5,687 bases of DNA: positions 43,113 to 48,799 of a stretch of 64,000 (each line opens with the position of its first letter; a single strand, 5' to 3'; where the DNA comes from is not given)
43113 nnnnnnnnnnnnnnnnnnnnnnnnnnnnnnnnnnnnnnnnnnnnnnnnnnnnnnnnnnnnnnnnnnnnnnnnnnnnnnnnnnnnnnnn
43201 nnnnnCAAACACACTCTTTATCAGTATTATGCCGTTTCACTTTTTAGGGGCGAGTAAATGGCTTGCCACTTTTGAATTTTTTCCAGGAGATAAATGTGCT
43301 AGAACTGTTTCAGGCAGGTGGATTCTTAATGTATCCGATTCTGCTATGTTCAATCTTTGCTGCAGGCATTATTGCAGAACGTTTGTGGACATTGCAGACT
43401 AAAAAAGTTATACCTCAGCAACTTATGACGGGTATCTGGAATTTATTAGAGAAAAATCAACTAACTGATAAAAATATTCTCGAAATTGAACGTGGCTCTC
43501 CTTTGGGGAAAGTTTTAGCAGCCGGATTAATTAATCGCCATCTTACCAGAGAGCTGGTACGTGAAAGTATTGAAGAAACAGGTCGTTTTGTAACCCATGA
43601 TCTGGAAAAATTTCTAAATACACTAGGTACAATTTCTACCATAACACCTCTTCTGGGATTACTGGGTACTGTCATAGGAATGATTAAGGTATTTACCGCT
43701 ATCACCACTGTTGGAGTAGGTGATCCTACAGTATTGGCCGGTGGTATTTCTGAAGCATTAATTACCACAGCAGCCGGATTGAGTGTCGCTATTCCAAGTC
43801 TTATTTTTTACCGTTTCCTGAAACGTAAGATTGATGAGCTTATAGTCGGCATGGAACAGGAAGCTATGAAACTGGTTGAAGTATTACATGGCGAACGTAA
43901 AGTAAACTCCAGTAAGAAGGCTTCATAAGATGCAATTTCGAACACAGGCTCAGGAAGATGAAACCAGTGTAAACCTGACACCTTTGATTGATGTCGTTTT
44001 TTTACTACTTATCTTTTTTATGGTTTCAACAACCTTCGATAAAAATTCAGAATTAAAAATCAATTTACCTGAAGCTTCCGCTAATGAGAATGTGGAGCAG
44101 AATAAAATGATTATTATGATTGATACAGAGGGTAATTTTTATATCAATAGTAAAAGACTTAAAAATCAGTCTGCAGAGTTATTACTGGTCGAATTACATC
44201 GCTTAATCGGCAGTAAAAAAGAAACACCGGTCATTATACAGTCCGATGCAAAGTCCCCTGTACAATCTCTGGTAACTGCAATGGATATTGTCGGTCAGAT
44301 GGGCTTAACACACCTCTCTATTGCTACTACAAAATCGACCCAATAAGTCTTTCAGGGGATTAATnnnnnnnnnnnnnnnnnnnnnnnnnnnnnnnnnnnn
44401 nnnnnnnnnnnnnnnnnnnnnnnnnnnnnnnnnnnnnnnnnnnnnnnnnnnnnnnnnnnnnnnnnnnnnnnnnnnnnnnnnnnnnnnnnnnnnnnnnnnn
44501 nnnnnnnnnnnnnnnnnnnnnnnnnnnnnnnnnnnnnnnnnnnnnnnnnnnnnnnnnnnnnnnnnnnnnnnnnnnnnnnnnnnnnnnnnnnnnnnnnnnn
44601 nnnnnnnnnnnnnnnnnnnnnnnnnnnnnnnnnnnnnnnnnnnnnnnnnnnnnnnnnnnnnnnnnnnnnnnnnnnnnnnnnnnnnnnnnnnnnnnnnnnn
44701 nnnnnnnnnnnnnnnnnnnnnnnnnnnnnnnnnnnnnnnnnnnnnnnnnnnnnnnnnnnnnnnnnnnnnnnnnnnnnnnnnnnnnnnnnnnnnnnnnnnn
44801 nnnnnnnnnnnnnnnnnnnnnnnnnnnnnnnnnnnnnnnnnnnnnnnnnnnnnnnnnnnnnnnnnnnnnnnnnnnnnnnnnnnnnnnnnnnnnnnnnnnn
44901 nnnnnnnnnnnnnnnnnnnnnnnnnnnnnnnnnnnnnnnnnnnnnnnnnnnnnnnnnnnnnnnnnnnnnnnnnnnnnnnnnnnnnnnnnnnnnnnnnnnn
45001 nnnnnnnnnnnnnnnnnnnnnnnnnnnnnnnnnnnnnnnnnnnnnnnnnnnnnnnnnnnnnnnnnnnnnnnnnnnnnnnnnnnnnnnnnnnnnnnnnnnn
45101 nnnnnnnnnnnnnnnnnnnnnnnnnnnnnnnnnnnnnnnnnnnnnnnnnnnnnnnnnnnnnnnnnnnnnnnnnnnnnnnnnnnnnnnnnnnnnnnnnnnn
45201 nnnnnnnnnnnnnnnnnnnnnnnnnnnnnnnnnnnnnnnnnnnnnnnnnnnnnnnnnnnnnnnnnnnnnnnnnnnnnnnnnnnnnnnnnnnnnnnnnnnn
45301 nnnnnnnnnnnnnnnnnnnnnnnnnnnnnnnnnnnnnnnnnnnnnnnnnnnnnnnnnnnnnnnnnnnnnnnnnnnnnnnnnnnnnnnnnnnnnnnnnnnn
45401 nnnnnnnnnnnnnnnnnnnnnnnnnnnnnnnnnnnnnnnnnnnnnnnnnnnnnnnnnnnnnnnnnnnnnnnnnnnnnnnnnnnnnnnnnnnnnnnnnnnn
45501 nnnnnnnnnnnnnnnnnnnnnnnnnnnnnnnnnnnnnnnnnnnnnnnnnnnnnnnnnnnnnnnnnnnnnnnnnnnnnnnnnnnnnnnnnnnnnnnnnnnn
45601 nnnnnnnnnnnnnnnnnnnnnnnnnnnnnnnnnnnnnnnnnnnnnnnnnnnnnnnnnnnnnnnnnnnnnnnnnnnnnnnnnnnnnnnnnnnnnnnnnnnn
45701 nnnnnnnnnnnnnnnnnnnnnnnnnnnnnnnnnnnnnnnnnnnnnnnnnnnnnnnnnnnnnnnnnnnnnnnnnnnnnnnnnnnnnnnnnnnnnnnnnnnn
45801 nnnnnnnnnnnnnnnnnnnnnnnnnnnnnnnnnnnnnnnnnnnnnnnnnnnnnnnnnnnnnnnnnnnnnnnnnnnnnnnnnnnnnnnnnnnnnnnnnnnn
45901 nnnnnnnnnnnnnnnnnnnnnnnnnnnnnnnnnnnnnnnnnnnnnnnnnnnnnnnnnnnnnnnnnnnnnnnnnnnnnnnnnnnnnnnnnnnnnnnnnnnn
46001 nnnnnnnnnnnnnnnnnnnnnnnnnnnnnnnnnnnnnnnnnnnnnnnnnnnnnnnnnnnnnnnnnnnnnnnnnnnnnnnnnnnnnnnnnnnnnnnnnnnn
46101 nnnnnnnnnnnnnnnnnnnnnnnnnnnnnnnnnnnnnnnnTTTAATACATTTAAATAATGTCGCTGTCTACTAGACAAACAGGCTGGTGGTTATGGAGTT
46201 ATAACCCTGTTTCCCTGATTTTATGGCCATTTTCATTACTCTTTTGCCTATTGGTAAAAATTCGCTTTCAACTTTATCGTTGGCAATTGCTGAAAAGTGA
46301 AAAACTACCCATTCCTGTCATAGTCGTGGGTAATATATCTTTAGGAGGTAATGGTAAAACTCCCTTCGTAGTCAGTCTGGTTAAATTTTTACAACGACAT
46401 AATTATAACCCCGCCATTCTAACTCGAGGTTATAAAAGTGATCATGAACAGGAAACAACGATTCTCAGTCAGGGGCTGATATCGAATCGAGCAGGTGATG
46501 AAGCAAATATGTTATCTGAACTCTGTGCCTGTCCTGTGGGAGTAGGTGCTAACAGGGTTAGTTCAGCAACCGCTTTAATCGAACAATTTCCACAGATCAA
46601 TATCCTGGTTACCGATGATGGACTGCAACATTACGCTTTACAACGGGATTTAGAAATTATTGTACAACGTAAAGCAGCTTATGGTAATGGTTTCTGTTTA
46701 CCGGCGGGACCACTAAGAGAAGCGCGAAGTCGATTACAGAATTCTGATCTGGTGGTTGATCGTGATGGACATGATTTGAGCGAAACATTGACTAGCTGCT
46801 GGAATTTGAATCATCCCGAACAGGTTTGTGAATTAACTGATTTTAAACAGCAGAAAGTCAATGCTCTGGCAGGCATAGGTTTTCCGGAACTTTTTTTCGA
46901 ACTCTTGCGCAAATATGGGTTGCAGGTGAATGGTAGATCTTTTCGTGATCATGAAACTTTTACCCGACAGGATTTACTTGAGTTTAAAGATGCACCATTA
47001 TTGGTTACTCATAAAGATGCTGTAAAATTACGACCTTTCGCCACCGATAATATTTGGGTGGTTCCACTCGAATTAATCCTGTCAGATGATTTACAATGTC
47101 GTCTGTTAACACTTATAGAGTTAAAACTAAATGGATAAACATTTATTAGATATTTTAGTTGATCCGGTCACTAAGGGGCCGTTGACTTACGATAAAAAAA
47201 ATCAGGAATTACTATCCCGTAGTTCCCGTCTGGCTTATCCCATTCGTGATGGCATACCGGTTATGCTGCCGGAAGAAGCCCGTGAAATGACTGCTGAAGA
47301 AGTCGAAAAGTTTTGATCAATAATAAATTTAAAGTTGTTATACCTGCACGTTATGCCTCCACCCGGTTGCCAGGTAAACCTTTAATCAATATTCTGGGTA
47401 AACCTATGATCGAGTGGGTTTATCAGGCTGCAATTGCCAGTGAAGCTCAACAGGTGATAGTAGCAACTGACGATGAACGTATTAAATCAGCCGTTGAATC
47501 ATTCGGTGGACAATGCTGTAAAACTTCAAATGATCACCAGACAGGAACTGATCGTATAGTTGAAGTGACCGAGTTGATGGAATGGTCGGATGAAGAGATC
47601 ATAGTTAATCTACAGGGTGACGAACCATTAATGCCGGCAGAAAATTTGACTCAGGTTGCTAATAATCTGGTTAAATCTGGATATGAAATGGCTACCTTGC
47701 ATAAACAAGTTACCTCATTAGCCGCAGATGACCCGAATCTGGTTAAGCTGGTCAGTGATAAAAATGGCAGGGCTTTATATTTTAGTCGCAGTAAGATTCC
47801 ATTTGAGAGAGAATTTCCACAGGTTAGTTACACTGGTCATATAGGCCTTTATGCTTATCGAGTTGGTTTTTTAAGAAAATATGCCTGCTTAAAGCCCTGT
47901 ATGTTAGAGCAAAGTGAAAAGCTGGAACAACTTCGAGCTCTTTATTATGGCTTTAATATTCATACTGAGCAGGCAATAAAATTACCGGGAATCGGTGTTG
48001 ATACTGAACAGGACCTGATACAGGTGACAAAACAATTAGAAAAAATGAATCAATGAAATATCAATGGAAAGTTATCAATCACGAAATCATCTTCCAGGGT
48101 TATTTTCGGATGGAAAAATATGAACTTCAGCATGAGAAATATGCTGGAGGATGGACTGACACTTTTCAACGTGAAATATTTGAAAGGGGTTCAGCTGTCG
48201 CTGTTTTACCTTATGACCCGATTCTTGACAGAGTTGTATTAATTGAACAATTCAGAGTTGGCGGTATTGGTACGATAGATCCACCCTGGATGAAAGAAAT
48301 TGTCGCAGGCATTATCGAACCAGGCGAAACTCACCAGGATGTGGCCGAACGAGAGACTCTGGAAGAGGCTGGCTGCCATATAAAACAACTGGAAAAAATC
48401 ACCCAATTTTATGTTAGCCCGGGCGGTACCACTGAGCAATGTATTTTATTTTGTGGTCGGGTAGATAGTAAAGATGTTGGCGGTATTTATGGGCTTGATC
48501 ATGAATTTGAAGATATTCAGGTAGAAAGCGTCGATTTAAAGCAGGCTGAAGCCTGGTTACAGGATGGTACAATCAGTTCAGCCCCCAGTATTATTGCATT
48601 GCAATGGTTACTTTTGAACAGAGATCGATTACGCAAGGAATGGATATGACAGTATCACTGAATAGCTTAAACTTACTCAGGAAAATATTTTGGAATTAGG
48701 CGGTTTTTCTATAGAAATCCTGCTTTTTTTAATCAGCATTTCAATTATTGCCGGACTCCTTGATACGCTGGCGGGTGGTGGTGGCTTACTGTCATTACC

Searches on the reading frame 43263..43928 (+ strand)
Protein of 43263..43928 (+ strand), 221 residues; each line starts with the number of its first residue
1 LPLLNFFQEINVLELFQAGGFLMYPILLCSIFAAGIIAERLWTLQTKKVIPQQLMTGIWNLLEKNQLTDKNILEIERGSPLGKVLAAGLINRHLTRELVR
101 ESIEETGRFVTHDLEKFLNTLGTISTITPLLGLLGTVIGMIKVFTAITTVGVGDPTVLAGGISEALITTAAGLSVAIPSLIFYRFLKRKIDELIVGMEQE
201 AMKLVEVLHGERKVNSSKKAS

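Call 67: search_protein_families(library=pfam, proteins=[window:43263-43928:+], max_evalue=0.00001)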
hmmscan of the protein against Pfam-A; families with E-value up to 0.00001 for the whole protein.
window:43263-43928:+ (221 aa): 1 family
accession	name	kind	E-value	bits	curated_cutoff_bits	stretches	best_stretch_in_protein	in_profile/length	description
PF01618.21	MotA_ExbB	-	1.8e-33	115.4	22.9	1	79-198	4-126/127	MotA/TolQ/ExbB proton channel family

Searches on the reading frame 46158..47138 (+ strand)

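Call 67: search_protein_families(library=pfam, proteins=[window:46158-47138:+], max_evalue=0.00001)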
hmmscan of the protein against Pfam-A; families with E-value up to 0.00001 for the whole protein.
window:46158-47138:+ (326 aa): 1 family
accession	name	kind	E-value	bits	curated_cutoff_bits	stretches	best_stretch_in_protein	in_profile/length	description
PF02606.20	LpxK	-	2.2e-87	293.7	27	1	19-319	2-326/328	Tetraacyldisaccharide-1-P 4'-kinase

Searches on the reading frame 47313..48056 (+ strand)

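Call 67: search_protein_families(library=pfam, proteins=[window:47313-48056:+], max_evalue=0.00001)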
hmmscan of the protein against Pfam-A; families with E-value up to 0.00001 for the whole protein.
window:47313-48056:+ (247 aa): 2 families
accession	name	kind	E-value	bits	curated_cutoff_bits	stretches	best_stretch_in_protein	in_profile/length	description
PF02348.25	CTP_transf_3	-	8.8e-64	215.7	22.6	1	8-214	2-215/217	Cytidylyltransferase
PF12804.13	NTP_transf_3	-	1.4e-08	35.5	27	1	22-132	16-124/160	MobA-like NTP transferase domain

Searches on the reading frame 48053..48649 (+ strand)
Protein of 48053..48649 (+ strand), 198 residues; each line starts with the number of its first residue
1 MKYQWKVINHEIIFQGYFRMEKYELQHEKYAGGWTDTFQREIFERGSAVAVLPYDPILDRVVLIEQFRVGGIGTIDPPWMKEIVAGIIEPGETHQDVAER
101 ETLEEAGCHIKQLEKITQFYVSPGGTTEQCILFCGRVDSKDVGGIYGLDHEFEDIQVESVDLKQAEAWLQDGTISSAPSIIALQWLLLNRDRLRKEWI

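Call 67: search_protein_families(library=pfam, proteins=[window:48053-48649:+], max_evalue=0.00001)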
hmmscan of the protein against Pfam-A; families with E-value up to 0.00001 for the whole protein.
window:48053-48649:+ (198 aa): 1 family
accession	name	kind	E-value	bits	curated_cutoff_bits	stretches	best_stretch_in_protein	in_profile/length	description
PF00293.34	NUDIX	-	2.2e-11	44.3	21.1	1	46-165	3-118/134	NUDIX domain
